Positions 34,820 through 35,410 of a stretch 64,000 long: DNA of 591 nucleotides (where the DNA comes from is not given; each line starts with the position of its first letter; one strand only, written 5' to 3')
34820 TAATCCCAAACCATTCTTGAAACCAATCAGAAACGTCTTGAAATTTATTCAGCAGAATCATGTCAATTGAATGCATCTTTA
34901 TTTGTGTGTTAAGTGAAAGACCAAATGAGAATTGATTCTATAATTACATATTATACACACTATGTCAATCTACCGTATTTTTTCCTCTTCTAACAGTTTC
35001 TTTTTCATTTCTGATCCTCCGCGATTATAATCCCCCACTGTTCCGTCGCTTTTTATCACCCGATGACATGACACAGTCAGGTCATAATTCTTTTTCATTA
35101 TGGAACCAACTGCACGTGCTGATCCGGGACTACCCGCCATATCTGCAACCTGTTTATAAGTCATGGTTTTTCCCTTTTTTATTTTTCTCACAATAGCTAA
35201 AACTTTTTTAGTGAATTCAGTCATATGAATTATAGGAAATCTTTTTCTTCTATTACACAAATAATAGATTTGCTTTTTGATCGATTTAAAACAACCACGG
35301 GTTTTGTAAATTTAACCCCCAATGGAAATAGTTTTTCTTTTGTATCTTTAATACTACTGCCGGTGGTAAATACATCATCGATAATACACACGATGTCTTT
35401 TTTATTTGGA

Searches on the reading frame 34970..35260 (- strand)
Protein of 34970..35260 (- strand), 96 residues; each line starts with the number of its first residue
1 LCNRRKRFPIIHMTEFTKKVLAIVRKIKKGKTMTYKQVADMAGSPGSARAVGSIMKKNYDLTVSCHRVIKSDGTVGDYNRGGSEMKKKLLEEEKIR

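Call 94: search_protein_families(library=pfam, proteins=[window:34970-35260:-], max_evalue=0.0001)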
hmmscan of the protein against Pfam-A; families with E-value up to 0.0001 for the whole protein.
window:34970-35260:- (96 aa): 1 family
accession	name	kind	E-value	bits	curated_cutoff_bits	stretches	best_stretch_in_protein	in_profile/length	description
PF01035.26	DNA_binding_1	-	3.4e-28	97.7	27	1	15-95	1-81/81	6-O-methylguanine DNA methyltransferase, DNA binding domain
